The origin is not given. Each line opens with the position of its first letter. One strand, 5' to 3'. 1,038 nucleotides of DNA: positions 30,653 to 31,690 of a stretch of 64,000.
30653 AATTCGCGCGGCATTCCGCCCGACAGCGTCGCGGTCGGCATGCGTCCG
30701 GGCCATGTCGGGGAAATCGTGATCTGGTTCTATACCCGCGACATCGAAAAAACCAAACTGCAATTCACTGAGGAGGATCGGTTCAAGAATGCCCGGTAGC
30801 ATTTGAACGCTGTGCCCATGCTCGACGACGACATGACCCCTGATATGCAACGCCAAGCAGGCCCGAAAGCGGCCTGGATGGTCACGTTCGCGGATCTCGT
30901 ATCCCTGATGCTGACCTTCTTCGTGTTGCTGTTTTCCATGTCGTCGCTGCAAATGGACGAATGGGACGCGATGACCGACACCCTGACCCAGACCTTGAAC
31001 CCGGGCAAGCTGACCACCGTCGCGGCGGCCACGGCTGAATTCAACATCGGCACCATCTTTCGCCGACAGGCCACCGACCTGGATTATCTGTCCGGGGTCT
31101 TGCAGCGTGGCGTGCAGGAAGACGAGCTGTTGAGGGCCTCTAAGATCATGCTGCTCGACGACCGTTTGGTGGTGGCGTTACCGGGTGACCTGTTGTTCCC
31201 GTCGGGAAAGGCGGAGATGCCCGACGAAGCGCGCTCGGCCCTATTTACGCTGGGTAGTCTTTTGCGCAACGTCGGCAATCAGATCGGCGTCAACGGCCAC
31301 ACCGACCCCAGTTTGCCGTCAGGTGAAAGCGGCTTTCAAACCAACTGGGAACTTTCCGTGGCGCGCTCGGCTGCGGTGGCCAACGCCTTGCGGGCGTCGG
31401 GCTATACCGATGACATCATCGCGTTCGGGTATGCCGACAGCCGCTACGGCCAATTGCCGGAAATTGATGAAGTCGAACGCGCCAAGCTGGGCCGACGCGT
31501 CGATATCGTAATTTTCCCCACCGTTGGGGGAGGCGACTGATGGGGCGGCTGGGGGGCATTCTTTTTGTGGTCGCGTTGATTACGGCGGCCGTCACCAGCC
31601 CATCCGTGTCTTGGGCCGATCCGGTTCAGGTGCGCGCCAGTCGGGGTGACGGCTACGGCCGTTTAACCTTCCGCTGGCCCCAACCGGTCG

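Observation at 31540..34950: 1136-aa secreted repeat protein translationally coupled to motB: candidate undescribed periplasmic stator scaffold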

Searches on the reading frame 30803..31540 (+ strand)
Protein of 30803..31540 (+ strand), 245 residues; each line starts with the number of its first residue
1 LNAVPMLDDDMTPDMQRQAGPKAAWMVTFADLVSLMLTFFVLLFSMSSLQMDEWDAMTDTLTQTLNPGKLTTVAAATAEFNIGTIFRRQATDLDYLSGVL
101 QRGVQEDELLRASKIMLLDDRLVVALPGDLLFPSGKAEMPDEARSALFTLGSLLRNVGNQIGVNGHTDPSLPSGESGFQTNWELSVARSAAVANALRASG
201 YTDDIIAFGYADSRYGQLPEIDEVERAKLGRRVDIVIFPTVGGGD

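Call 5: search_protein_families(library=pfam, proteins=[window:30803-31540:+], max_evalue=0.01)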
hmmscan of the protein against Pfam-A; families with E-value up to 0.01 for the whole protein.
window:30803-31540:+ (245 aa): 2 families
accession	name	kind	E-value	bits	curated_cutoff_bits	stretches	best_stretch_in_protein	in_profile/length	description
PF13677.11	MotB_plug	-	1.5e-14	53.7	24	1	20-64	13-57/58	Membrane MotB of proton-channel complex MotA/MotB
PF00691.25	OmpA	-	2.5e-08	34.6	27.2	1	131-213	1-82/98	OmpA family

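Call 6: search_protein_families(library=ncbifam, proteins=[window:30803-31540:+], max_evalue=0.01)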
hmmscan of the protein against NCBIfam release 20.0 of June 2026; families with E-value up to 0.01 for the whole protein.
window:30803-31540:+ (245 aa): 24 families
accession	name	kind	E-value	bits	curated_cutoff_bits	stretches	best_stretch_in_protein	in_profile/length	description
NF006541.1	PRK09038.1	equivalog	3.1e-29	102.4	283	2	109-237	120-248/253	flagellar motor protein MotD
NF005382.1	PRK06925.1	equivalog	7.6e-28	98.3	264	1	26-237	1-223/225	flagellar motor protein MotS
NF006508.0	PRK08944.1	subfamily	9.8e-26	90.7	259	2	114-237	165-287/304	MotB family protein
NF005195.1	PRK06667.1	equivalog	1.8e-22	80.3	300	1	22-238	12-236/241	flagellar motor protein MotB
NF005831.1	PRK07734.1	equivalog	5.2e-19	69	301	2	92-239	103-250/250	flagellar motor protein MotB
NF005236.0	PRK06742.1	equivalog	1.2e-17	64.2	312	1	22-215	9-203/225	flagellar motor protein MotS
NF006548.1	PRK09041.1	equivalog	1.9e-17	63.3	277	2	131-238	169-274/287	flagellar motor protein MotB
TIGR03350.1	type_VI_ompA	equivalog_domain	1.6e-14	54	139.8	1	119-237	21-137/137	type VI secretion system protein TssL, long form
NF005444.0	PRK07033.1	equivalog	5.9e-13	48.6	520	1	119-239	305-423/438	DotU family type VI secretion system protein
NF006285.1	PRK08457.1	equivalog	1.7e-12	47.7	250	1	25-236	16-229/253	flagellar motor protein MotB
NF006543.0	PRK09039.1-2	equivalog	5.6e-10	39.6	305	1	113-212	219-324/350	peptidoglycan -binding protein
NF053611.1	YiaD_Gzip_OmpA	equivalog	9.3e-10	38.5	175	1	115-237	89-206/206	YiaD family glycine zipper/OmpA-like lipoprotein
NF006547.1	PRK09040.1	equivalog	2.8e-09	36.7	194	1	113-239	74-202/213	hypothetical protein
NF006544.0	PRK09039.1-3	equivalog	2.1e-08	34.2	362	1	113-213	211-318/343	peptidoglycan -binding protein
NF004651.0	PRK05996.1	equivalog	1.9e-07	31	342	1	131-237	317-419/424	MotB family protein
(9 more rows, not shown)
